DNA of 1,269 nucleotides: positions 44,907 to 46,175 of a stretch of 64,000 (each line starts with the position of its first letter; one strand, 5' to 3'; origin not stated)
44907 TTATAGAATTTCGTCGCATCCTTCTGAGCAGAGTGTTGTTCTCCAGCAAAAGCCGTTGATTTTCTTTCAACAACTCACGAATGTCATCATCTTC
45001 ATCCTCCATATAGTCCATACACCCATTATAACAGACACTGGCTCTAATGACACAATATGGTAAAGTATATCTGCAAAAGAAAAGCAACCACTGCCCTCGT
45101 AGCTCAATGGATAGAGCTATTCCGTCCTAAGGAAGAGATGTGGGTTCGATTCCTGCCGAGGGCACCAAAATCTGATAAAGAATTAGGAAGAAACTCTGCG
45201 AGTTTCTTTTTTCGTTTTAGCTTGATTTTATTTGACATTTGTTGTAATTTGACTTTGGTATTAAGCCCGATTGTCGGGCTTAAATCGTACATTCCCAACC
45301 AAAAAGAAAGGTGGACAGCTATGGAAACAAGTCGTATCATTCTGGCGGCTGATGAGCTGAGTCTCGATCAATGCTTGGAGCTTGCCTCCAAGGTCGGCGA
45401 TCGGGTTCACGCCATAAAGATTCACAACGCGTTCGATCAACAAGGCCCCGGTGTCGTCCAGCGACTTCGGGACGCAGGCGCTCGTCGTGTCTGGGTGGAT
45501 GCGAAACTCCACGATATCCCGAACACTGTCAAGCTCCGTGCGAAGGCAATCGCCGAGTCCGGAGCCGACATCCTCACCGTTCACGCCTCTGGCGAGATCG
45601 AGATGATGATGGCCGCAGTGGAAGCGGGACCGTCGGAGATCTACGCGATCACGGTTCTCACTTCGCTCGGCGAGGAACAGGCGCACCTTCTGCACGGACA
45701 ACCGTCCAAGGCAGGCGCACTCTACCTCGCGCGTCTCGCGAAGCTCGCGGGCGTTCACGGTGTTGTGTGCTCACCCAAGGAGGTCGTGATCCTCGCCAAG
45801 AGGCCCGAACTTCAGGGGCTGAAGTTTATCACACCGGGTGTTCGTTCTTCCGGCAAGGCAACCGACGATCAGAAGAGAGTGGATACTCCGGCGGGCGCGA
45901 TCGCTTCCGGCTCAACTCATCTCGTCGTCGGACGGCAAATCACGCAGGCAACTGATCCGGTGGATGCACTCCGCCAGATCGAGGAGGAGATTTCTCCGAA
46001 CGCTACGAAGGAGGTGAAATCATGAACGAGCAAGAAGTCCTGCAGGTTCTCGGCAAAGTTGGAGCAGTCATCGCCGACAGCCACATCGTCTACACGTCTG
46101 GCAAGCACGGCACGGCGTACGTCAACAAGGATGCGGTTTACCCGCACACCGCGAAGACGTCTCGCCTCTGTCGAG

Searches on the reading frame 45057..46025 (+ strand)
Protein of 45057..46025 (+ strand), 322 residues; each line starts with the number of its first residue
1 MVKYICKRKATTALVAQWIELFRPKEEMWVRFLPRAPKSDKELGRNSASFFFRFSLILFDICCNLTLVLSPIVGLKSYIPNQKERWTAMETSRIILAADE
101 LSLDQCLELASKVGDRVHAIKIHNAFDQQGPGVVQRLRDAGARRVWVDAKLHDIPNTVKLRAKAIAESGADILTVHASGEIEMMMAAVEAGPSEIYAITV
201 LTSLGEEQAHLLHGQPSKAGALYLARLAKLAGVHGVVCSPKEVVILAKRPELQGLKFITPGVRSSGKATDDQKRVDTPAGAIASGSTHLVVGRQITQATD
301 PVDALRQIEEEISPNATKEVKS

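Call 82: search_protein_families(library=pfam, proteins=[window:45057-46025:+], max_evalue=0.00001)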
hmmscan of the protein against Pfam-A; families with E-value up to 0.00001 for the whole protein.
window:45057-46025:+ (322 aa): 1 family
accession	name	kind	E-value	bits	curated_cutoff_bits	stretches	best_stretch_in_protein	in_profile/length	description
PF00215.30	OMPdecase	-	4.2e-47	161.3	27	1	92-308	1-221/221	Orotidine 5'-phosphate decarboxylase / HUMPS family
